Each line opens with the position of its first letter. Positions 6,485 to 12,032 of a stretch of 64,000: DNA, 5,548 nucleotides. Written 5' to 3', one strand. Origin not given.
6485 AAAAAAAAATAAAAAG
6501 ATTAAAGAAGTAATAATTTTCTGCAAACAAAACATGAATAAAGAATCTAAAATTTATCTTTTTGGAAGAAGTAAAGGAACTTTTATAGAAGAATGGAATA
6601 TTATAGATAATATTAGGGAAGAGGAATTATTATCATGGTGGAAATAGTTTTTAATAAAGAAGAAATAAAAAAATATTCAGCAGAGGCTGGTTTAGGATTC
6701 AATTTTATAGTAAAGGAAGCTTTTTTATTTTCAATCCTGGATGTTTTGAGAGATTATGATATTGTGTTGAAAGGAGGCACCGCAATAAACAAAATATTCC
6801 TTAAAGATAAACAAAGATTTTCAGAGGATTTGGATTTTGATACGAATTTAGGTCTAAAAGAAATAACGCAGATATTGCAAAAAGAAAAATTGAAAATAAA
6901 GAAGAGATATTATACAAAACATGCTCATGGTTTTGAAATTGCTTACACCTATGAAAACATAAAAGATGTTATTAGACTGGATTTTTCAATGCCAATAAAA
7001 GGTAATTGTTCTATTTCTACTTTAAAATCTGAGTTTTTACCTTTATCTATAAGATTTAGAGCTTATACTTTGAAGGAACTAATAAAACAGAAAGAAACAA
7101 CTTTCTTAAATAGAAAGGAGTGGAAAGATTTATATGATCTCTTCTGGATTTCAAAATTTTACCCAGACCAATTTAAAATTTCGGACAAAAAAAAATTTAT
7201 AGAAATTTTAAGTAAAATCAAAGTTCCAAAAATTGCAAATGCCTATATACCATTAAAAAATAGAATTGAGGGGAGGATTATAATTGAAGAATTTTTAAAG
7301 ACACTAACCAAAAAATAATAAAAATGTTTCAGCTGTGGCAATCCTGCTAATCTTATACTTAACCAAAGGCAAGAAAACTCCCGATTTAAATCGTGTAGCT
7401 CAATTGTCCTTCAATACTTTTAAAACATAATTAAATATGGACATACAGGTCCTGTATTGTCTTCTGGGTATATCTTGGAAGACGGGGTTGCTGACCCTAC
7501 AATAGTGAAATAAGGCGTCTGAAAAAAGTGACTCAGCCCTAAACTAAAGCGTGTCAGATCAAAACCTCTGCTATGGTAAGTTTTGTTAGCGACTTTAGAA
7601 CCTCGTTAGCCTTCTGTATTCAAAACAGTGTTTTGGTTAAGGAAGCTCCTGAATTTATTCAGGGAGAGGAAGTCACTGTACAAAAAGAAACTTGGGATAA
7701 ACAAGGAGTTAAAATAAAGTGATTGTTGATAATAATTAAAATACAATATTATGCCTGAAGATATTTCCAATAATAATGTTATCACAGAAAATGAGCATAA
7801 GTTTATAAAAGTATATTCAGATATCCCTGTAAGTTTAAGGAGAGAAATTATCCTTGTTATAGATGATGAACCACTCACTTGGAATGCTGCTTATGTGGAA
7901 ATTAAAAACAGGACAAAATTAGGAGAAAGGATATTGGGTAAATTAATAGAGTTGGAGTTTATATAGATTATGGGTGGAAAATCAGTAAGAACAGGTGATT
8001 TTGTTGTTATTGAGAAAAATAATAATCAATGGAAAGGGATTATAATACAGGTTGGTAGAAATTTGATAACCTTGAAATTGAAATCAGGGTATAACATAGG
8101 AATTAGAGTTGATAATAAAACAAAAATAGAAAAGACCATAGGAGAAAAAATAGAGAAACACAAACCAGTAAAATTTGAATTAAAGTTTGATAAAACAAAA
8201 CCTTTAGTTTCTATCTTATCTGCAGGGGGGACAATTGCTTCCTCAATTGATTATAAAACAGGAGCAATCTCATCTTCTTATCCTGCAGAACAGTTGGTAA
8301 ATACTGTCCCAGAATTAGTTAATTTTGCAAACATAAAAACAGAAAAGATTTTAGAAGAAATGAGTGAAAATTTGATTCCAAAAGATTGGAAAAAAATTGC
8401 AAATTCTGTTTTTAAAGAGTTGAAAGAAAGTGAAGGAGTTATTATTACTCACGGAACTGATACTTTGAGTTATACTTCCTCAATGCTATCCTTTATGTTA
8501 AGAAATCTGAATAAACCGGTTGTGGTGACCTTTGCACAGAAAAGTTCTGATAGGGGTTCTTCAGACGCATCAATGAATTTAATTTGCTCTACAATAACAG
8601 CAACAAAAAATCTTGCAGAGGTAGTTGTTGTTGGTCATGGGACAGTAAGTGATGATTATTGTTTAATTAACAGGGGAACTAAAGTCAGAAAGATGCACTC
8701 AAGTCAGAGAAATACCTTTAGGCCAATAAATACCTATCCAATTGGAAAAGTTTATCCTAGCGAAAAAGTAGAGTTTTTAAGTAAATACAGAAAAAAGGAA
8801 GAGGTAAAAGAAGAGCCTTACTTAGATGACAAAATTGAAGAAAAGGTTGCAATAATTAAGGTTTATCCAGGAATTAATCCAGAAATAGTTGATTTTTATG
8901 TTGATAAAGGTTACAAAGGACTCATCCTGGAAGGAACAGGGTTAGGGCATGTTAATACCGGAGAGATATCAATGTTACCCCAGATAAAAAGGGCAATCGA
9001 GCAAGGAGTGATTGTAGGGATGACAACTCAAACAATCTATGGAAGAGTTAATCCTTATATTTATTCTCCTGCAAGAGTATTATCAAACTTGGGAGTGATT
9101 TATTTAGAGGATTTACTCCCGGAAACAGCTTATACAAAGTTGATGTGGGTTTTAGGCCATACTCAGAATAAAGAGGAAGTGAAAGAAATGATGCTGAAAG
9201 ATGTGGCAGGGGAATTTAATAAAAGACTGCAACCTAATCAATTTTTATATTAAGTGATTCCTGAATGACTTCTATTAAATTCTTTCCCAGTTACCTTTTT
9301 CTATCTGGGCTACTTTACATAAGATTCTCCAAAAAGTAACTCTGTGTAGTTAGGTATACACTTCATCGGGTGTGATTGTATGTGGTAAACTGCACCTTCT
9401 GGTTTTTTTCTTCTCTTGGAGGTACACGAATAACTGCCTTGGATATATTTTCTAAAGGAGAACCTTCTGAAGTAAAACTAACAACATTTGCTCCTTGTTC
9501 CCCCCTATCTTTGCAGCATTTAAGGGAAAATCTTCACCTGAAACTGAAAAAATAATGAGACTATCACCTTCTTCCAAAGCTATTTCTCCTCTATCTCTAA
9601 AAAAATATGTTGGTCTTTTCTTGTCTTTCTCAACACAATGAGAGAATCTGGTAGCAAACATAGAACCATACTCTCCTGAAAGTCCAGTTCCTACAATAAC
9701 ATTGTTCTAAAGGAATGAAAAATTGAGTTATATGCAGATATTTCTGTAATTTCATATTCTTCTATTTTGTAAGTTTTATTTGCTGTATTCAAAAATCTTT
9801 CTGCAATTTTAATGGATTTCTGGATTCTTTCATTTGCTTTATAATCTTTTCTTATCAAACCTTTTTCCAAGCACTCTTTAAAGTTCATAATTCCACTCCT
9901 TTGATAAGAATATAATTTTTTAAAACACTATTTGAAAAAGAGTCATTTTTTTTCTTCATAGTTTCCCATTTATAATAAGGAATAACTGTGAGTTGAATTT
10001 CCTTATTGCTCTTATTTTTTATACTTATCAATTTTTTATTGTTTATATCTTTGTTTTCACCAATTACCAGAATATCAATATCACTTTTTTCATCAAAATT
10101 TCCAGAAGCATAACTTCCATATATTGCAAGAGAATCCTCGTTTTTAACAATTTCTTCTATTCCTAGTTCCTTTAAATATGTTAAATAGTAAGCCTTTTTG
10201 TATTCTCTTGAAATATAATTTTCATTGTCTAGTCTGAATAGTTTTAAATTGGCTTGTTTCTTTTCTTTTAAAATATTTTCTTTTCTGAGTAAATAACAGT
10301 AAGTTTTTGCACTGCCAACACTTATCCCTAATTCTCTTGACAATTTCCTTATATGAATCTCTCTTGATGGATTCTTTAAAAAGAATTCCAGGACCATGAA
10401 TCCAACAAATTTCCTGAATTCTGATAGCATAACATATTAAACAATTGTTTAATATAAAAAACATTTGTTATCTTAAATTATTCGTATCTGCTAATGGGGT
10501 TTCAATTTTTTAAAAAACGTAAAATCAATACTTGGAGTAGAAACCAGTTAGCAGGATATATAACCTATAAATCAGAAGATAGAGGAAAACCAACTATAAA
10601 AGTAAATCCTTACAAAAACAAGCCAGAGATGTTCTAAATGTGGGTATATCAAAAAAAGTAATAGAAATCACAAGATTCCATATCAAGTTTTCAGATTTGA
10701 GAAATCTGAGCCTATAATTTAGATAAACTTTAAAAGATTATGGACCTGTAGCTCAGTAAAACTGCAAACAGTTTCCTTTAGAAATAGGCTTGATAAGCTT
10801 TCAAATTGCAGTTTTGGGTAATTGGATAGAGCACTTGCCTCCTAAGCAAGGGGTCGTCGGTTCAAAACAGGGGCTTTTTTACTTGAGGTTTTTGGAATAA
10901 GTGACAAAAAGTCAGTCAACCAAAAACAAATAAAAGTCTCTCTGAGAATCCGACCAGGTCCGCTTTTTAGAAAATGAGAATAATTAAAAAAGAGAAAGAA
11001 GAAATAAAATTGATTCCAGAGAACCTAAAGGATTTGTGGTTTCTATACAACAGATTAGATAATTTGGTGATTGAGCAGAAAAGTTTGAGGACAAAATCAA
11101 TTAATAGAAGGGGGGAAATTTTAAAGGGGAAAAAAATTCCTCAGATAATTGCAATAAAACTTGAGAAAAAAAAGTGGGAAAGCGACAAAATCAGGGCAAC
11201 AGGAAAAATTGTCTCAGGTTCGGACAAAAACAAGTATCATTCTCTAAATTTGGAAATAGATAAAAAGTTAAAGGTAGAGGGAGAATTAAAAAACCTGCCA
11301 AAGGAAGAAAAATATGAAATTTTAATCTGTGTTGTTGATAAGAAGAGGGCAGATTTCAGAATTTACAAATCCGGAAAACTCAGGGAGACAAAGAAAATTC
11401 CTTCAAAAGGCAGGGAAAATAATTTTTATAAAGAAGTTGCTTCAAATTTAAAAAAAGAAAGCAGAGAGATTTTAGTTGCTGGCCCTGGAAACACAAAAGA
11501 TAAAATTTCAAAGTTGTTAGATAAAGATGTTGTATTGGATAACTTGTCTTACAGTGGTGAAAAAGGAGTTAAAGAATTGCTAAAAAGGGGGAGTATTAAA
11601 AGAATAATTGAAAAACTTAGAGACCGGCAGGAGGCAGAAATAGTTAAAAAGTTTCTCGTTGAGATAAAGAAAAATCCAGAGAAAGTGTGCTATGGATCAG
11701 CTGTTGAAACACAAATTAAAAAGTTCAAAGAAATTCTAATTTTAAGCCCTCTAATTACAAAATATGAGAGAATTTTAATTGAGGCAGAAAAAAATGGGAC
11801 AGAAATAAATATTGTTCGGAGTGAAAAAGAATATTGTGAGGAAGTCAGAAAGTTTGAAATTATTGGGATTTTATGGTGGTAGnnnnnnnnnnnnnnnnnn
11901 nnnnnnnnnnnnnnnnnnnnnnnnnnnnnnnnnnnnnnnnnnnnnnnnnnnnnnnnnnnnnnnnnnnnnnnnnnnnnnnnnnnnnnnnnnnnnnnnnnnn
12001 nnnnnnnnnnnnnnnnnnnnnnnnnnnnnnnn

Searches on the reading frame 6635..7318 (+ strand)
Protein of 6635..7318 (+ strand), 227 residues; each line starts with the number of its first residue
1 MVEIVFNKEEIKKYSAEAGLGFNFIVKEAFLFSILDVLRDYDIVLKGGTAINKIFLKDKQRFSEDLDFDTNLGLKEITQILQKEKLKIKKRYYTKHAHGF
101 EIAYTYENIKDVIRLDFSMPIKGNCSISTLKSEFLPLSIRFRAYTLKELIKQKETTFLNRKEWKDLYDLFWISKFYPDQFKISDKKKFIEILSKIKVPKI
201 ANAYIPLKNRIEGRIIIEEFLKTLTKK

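Call 35: search_protein_families(library=pfam, proteins=[window:6635-7318:+], max_evalue=0.001)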
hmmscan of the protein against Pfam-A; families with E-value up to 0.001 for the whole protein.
window:6635-7318:+ (227 aa): 1 family
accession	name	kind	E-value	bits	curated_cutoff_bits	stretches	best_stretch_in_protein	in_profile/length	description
PF08843.17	AbiEii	-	1.1e-18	68.5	22.5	1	30-182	2-178/238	Nucleotidyl transferase AbiEii toxin, Type IV TA system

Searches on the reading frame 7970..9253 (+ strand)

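Call 35: search_protein_families(library=pfam, proteins=[window:7970-9253:+], max_evalue=0.001)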
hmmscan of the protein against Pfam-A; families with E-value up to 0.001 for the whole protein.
window:7970-9253:+ (427 aa): 3 families
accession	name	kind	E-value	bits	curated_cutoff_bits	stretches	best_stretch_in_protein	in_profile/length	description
PF00710.25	Asparaginase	-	1.4e-52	178.5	22.5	1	80-271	2-189/193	Asparaginase, N-terminal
PF17763.6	Asparaginase_C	-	1.2e-32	112.7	34.6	1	292-408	1-114/114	Glutaminase/Asparaginase C-terminal domain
PF18195.6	GatD_N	-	6.3e-11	41.9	25.7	1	7-55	2-53/54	GatD N-terminal domain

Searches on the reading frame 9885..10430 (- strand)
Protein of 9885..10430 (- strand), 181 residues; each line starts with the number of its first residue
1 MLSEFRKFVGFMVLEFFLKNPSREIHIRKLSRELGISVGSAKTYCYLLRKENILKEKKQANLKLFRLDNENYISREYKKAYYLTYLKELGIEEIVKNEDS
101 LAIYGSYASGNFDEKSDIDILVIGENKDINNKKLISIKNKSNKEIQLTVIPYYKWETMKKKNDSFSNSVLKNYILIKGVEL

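Call 35: search_protein_families(library=pfam, proteins=[window:9885-10430:-], max_evalue=0.001)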
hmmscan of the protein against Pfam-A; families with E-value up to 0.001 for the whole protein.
window:9885-10430:- (181 aa): 2 families
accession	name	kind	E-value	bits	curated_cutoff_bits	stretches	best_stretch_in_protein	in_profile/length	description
PF01909.29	NTP_transf_2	-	2.1e-10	41.3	21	1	94-171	7-88/93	Nucleotidyltransferase domain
PF18765.7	Polbeta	-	3.1e-08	34.1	26.9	1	92-144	4-58/93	Polymerase beta, Nucleotidyltransferase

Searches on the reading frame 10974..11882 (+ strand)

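Call 35: search_protein_families(library=pfam, proteins=[window:10974-11882:+], max_evalue=0.001)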
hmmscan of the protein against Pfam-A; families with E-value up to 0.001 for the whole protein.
window:10974-11882:+ (302 aa): 1 family
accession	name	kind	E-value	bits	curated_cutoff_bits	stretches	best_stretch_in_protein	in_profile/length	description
PF03463.20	eRF1_1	-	2.4e-11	44.1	23.8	1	3-102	3-107/123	eRF1 domain 1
